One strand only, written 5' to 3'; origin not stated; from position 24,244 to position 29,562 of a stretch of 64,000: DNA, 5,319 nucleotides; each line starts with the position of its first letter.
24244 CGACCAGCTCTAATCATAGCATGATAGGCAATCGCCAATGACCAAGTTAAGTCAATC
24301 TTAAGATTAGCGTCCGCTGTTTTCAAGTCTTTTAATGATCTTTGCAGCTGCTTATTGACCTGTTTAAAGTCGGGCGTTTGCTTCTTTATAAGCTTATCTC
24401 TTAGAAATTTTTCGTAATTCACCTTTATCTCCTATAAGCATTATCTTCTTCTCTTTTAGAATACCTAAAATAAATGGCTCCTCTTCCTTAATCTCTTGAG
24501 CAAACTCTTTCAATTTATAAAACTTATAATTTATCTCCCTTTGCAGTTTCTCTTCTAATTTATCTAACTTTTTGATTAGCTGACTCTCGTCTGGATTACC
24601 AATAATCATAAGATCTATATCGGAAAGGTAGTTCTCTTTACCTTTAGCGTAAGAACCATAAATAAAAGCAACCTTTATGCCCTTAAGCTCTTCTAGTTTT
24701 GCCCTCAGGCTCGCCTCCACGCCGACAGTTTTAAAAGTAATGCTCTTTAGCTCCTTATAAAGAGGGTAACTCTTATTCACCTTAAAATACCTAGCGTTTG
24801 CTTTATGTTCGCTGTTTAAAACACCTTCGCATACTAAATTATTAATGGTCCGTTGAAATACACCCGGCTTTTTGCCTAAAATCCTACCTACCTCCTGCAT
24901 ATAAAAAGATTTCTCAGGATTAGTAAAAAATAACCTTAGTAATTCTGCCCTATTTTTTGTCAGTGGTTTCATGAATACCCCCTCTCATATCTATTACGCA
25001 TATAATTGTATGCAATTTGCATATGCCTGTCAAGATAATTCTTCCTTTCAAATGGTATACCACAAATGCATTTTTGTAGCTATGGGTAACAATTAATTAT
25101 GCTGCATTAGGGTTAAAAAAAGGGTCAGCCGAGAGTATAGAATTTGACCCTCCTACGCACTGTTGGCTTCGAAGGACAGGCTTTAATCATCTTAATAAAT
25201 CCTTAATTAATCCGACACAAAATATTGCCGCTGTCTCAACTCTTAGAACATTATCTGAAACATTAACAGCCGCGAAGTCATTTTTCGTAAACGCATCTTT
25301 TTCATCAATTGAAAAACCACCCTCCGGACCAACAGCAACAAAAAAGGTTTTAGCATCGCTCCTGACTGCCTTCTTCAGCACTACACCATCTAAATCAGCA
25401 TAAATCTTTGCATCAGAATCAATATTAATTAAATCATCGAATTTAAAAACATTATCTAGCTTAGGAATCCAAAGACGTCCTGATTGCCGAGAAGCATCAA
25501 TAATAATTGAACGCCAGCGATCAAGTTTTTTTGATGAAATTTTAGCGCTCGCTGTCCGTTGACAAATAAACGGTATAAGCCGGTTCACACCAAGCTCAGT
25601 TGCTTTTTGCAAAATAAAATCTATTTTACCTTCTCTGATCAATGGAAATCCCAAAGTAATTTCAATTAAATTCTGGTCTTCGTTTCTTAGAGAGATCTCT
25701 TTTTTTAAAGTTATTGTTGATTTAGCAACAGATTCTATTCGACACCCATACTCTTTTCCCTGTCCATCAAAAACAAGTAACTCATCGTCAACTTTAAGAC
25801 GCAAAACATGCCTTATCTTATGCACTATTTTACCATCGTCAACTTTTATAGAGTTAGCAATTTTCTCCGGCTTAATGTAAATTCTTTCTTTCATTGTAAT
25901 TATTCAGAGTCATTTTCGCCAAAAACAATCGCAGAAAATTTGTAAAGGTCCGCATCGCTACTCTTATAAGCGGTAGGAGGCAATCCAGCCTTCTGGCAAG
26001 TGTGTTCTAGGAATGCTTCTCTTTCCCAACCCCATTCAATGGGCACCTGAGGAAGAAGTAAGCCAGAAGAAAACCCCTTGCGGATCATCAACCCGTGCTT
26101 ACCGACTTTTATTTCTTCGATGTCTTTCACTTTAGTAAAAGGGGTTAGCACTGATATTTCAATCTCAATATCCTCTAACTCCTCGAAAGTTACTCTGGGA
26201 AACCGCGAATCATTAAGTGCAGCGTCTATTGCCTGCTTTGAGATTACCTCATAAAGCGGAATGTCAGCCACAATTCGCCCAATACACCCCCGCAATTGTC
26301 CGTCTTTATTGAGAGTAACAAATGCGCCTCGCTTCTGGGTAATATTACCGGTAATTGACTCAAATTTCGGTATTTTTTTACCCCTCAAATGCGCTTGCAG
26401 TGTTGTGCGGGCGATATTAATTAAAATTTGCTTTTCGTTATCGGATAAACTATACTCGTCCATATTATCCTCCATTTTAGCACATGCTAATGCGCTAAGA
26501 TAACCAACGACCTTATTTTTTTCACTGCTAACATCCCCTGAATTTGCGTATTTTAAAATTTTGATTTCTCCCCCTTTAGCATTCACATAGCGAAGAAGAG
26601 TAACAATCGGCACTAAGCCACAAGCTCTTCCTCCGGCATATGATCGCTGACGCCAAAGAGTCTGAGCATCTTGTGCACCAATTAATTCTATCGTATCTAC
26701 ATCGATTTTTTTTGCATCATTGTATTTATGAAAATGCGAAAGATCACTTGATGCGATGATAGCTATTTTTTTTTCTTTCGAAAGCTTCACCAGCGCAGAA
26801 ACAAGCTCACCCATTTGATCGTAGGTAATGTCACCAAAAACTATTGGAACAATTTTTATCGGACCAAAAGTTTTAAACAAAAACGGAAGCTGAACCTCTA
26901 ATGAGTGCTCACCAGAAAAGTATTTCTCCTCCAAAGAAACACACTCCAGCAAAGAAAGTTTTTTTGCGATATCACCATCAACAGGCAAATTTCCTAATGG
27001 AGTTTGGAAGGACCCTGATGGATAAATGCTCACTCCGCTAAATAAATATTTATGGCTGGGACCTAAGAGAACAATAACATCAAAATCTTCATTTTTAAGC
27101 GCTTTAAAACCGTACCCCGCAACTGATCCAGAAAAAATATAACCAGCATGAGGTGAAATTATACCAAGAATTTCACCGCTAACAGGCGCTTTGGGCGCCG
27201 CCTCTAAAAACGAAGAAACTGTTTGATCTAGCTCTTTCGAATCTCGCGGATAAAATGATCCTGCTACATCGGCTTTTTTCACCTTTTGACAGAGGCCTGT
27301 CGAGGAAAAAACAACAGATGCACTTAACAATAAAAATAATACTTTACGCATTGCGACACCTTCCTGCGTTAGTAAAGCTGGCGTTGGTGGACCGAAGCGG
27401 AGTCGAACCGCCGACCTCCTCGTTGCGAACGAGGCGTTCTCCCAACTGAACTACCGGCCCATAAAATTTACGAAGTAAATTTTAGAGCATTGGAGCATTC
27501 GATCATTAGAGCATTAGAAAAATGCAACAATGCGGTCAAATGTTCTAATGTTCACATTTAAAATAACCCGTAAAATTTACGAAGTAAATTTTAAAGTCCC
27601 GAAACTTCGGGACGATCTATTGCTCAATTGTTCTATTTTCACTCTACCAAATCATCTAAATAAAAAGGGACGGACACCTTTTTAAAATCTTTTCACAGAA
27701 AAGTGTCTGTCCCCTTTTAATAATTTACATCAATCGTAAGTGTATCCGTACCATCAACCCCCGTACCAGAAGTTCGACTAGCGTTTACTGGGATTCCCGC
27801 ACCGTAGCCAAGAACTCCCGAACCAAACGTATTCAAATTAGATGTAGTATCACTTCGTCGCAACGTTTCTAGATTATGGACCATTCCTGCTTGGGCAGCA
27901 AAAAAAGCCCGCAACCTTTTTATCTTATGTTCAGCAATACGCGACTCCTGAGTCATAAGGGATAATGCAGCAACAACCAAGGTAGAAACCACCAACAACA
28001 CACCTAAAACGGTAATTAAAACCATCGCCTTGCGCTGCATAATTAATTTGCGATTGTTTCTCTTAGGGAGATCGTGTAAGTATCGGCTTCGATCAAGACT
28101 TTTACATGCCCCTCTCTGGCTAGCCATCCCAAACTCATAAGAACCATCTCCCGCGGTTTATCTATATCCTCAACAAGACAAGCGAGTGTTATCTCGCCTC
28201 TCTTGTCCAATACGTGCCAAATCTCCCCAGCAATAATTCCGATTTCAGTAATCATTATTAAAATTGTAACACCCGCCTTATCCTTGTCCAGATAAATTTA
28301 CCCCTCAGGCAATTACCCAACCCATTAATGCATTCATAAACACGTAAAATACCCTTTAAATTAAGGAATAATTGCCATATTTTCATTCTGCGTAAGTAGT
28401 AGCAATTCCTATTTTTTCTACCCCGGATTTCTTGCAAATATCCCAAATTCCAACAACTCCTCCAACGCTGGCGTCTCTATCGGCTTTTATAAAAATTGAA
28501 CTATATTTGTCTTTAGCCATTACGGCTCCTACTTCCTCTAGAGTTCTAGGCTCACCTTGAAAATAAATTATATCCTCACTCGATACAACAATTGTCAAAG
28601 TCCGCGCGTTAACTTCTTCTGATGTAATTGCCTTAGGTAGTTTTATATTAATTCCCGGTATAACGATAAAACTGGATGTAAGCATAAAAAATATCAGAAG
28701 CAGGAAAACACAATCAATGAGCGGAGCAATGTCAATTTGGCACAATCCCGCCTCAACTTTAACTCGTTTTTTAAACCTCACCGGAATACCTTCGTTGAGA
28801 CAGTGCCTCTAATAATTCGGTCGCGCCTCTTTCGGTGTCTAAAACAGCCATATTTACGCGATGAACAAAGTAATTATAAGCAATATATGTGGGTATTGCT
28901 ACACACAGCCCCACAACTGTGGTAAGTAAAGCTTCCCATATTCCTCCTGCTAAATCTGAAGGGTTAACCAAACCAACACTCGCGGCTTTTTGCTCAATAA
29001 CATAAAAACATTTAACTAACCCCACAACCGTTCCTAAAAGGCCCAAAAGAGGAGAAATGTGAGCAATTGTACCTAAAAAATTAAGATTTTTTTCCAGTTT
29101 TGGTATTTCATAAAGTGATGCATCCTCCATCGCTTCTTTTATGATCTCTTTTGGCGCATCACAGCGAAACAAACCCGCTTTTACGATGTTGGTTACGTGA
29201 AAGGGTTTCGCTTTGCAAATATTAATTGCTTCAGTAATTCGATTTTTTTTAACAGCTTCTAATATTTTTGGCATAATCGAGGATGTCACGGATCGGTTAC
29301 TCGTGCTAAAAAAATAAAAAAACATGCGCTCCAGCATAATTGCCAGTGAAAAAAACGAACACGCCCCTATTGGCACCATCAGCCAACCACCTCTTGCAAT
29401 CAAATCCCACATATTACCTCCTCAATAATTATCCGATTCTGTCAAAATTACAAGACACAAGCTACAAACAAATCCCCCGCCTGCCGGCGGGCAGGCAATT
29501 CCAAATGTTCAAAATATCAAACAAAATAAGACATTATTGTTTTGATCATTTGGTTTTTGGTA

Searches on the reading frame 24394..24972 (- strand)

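Call 38: search_protein_families(library=pfam, proteins=[window:24394-24972:-], max_evalue=0.00001)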
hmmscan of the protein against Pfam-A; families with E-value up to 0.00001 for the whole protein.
window:24394-24972:- (192 aa): 2 families
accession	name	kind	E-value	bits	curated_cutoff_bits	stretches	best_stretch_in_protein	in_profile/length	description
PF18765.7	Polbeta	-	1.6e-10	41.5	26.9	1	90-163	4-82/93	Polymerase beta, Nucleotidyltransferase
PF01909.29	NTP_transf_2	-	2.2e-10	41.2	21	1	89-166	4-80/93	Nucleotidyltransferase domain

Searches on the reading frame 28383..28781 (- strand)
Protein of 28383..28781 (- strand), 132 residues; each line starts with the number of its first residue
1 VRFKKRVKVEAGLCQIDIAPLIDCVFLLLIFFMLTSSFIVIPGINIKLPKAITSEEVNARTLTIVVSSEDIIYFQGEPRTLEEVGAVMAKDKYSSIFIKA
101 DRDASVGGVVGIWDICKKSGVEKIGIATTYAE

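Call 39: search_protein_families(library=pfam, proteins=[window:28383-28781:-], max_evalue=0.00001)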
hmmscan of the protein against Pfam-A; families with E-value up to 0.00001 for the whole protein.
window:28383-28781:- (132 aa): 1 family
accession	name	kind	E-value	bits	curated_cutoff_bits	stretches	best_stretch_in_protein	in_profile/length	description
PF02472.21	ExbD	-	2.3e-25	89.5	25.4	1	15-129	7-126/128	Biopolymer transport protein ExbD/TolR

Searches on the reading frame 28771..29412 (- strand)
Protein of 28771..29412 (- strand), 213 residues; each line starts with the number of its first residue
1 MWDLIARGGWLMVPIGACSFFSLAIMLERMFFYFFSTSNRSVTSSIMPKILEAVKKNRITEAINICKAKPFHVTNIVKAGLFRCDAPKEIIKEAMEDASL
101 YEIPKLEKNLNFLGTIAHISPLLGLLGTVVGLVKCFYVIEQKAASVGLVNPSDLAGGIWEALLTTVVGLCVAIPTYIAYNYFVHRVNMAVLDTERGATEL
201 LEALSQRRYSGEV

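Call 39: search_protein_families(library=pfam, proteins=[window:28771-29412:-], max_evalue=0.00001)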
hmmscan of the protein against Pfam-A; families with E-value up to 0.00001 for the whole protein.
window:28771-29412:- (213 aa): 1 family
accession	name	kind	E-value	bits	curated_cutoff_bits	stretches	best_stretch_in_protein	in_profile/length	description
PF01618.21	MotA_ExbB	-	8.4e-31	106.8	22.9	1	75-192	8-124/127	MotA/TolQ/ExbB proton channel family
